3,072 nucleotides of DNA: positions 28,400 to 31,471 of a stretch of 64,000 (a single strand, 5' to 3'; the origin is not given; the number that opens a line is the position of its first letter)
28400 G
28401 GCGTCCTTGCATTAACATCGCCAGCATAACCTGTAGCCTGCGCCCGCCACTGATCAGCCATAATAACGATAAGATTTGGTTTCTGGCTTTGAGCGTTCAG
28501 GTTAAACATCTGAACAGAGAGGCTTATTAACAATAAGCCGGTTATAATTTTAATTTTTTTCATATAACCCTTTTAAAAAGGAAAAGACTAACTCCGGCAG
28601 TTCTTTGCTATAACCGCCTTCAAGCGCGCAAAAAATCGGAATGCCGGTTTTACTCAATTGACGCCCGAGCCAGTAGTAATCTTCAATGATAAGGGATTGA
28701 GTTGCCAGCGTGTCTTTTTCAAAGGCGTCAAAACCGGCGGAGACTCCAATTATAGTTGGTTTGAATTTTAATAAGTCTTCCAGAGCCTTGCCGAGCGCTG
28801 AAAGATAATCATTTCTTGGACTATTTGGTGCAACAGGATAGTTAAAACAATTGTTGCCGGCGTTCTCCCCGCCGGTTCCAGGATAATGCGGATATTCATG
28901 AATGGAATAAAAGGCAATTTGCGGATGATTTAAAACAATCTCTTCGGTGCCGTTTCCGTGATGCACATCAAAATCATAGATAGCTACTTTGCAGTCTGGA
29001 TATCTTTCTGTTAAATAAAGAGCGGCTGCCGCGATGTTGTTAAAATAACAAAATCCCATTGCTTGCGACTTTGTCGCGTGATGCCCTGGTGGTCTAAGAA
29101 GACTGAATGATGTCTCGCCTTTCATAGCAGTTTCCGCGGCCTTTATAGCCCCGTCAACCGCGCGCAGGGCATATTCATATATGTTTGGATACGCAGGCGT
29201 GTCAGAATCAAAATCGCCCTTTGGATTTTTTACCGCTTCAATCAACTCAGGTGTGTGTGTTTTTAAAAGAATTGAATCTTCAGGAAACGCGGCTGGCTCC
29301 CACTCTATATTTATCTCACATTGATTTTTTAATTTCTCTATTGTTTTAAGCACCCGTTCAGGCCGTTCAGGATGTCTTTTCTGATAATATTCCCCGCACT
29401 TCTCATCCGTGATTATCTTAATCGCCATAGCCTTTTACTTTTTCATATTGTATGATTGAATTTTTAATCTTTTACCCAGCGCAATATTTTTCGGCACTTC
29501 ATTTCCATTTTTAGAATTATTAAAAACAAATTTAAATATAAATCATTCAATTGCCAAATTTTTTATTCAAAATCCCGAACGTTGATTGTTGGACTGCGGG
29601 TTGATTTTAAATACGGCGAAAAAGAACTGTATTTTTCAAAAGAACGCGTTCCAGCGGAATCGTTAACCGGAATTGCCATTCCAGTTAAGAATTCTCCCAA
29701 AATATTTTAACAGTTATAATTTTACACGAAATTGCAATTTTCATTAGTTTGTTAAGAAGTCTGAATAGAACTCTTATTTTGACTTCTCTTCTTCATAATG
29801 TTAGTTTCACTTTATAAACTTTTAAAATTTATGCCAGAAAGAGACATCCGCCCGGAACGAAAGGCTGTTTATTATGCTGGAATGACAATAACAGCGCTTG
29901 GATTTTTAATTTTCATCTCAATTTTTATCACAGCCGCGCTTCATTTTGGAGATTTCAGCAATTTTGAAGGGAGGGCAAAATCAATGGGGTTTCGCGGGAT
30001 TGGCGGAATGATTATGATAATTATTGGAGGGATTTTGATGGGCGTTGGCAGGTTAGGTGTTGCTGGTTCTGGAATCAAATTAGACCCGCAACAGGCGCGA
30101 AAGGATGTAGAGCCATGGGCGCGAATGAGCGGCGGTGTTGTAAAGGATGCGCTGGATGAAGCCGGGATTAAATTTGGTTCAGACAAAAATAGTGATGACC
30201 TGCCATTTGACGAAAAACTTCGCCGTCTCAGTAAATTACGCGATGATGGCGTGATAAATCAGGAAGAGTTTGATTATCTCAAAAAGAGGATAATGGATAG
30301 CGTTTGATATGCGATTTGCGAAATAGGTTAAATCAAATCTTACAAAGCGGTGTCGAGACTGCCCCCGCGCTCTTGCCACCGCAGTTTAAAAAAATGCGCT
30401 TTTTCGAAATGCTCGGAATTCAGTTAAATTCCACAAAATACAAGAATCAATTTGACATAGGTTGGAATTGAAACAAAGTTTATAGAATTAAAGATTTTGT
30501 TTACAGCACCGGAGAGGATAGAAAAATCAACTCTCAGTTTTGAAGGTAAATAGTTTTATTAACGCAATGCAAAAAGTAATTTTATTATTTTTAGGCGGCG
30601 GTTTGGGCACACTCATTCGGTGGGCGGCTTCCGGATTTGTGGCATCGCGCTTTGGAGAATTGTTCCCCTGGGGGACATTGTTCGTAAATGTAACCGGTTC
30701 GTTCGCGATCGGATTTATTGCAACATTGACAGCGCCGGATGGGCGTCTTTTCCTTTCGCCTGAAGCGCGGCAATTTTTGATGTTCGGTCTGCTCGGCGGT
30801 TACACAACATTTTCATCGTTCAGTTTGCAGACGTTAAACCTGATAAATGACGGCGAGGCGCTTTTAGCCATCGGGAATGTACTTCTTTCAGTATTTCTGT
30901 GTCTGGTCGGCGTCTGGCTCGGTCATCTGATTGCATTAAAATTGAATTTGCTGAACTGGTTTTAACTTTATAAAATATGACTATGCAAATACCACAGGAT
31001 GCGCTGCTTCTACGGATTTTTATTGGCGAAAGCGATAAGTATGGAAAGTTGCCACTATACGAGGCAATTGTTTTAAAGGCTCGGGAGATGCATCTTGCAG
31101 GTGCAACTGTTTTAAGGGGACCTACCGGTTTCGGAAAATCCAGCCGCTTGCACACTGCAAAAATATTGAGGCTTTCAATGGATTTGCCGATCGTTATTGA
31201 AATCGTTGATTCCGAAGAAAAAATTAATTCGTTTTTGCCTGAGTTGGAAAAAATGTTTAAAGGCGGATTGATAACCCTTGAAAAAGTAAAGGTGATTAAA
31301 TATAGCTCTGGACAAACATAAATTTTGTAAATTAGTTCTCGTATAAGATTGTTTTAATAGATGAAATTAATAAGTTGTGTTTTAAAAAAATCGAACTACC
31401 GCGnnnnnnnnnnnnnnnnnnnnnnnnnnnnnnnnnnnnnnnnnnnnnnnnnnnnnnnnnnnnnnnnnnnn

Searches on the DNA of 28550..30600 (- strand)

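Call 71: search_rna_families(source=window, start=29400, end=30600, threshold=evalue, max_evalue=10)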
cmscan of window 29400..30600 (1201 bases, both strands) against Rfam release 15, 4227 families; matches with E-value up to 10: 4.
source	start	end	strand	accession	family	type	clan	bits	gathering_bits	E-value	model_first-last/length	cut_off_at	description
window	29720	29864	+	RF02045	CDKN2B-AS_3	Gene; lncRNA;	-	21.1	50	5.1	1-144/144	no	CDKN2B antisense RNA 1 convserved region 3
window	29438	29529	-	RF01284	snoR8a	Gene; snRNA; snoRNA; CD-box;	-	18.3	37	6.5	1-92/92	no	Small nucleolar RNA snoR8a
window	29757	29821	-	RF00105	SNORD115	Gene; snRNA; snoRNA; CD-box;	-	17.2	39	5.4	1-82/82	no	Small nucleolar RNA SNORD115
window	29486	29600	-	RF01264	snR83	Gene; snRNA; snoRNA; HACA-box;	CL00023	13.7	75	2.3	1-308/308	no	Small nucleolar RNA snR83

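Call 72: search_rna_families(sources=[L018, L014, L007], threshold=gathering)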
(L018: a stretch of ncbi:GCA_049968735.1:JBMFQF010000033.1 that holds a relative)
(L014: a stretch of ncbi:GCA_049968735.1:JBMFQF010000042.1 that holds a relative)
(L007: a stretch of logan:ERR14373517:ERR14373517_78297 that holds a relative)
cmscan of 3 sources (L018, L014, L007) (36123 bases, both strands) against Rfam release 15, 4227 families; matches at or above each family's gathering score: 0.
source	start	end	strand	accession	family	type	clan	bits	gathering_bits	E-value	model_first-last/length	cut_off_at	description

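Call 76: search_dna_similar(query=L018:15906-16279:+, collection=plasmids, mode=distant, max_evalue=0.001)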
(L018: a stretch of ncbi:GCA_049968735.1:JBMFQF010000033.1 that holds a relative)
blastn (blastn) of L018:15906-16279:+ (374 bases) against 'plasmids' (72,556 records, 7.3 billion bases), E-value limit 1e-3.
No match.

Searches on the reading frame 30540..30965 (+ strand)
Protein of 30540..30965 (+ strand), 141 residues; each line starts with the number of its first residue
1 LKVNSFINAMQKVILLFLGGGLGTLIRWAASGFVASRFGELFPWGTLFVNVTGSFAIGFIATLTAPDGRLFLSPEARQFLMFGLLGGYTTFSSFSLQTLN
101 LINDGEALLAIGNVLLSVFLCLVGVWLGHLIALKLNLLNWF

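Call 36: search_protein_families(library=pfam, proteins=[window:30540-30965:+])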
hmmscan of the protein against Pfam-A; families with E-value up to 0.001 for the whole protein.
window:30540-30965:+ (141 aa): 1 family
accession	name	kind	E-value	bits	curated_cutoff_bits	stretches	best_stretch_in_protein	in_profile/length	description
PF02537.21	CRCB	-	4.9e-28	97.9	32.9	1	15-128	2-102/103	CrcB-like protein, Camphor Resistance (CrcB)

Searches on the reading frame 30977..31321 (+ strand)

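Call 36: search_protein_families(library=pfam, proteins=[window:30977-31321:+])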
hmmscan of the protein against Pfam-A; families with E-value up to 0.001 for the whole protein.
window:30977-31321:+ (114 aa): 1 family
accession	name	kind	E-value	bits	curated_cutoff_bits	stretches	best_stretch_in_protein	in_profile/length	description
PF02641.20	DUF190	-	7.3e-41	138.8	23.4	1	11-106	2-97/97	Uncharacterized ACR, COG1993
